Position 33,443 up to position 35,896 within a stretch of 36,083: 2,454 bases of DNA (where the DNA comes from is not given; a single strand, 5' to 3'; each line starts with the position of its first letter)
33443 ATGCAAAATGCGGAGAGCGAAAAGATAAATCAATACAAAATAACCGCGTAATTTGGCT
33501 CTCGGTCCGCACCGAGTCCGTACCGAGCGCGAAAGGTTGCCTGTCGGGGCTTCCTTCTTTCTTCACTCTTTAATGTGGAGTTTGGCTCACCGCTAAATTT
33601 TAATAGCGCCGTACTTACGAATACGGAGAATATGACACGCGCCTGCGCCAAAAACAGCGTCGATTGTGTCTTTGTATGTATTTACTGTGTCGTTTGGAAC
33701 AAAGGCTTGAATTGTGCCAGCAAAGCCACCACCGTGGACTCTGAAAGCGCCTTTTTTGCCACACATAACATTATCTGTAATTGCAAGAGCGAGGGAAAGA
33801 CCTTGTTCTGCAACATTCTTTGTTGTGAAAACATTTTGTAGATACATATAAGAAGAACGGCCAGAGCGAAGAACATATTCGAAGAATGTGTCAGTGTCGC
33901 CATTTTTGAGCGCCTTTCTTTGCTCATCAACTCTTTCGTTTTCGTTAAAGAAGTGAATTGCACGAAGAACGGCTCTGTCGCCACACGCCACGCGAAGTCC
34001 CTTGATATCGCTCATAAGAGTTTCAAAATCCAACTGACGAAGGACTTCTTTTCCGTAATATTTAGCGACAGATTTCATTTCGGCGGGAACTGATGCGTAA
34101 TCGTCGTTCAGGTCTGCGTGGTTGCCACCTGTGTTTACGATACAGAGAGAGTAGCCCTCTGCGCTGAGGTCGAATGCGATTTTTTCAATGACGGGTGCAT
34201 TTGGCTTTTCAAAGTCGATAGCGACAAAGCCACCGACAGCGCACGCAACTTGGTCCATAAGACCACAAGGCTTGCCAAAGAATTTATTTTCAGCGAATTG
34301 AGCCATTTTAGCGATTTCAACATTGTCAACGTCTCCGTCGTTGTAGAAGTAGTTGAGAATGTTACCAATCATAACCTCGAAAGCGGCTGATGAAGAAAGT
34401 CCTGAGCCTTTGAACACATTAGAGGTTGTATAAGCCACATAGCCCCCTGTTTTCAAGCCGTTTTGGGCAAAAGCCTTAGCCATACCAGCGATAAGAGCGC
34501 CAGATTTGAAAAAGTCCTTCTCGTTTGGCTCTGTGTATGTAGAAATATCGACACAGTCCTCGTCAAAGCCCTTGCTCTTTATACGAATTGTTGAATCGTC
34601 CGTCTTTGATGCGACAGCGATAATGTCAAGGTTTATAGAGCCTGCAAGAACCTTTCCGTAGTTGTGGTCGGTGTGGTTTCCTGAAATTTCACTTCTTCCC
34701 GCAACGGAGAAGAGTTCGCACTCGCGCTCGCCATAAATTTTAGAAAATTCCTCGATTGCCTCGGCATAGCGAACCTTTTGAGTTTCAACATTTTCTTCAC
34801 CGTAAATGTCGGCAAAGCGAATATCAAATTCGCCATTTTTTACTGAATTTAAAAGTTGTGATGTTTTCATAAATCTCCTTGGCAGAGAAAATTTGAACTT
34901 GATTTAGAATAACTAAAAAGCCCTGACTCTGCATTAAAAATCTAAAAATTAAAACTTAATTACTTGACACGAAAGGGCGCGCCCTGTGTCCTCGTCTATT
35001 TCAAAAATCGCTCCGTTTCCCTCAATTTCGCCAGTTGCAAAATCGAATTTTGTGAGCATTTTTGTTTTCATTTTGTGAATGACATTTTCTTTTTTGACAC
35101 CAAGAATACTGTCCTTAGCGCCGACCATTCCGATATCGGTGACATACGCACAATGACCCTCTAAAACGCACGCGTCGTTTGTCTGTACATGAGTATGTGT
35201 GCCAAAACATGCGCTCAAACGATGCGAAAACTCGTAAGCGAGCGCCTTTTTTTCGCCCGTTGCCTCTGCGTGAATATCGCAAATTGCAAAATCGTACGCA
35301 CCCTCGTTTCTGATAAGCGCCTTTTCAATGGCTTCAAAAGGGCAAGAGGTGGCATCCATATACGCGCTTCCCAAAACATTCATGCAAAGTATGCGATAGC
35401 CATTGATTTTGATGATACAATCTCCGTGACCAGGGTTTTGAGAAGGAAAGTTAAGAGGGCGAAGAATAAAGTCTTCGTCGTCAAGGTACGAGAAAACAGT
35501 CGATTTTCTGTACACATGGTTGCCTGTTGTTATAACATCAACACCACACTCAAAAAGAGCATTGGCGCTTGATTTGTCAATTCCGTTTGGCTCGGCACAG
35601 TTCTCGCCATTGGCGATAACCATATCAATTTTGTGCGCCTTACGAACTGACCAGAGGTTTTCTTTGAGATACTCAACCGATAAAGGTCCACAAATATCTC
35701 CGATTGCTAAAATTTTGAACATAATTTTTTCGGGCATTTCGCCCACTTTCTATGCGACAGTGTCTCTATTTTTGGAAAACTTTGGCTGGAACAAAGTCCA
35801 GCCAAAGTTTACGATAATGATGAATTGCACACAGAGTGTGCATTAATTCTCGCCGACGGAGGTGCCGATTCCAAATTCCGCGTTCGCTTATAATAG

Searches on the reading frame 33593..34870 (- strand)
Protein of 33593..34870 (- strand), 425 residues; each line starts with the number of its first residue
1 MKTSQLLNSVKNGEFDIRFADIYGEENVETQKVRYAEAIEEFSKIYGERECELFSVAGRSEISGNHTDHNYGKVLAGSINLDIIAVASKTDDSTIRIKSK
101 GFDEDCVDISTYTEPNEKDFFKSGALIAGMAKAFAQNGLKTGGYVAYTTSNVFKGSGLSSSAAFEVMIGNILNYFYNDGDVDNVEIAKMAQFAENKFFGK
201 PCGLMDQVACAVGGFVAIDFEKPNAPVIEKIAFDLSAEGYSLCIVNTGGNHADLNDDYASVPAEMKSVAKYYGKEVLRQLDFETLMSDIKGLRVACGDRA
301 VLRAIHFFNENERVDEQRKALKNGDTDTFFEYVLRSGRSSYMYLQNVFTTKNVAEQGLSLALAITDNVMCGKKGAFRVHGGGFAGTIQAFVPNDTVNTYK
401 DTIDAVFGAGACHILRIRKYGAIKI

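Call 24: search_protein_families(library=ncbifam, proteins=[window:33593-34870:-])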
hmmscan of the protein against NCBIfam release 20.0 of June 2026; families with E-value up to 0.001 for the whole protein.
window:33593-34870:- (425 aa): 8 families
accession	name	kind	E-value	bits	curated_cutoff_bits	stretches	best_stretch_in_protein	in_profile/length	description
NF003472.0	PRK05101.1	equivalog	3.2e-46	158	499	1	39-407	8-360/382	galactokinase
NF003705.0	PRK05322.1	equivalog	3.3e-43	147.9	385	1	38-406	6-364/388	galactokinase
NF003006.0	PRK03817.1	equivalog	8.8e-36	123.6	443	1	57-405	7-327/352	galactokinase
NF001816.0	PRK00555.1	equivalog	1.8e-35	122.6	509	1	56-410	7-344/363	galactokinase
TIGR00131.1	gal_kin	equivalog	1.4e-34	119.7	226.65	1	37-403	3-362/388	galactokinase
TIGR00549.1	mevalon_kin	equivalog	1.4e-09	37.8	163.05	1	74-244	19-173/276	mevalonate kinase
NF049969.1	GlMnHpPKinHddA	equivalog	8.4e-07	28.7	600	1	66-222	23-175/338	D-glycero-D-manno-heptose 7-phosphate kinase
NF003036.0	PRK03926.1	equivalog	3.2e-06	26.5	403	1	146-222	78-152/302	mevalonate kinase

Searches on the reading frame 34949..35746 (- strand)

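Call 13: search_protein_families(library=pfam, proteins=[window:34949-35746:-])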
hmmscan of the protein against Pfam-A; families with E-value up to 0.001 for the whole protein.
window:34949-35746:- (265 aa): 2 families
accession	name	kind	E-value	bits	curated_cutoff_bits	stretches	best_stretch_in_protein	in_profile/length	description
PF13277.11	YmdB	-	8.4e-86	287.8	27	1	13-262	1-252/253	YmdB-like protein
PF00149.33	Metallophos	-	1.7e-05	25.8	21.5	1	10-187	1-190/191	Calcineurin-like phosphoesterase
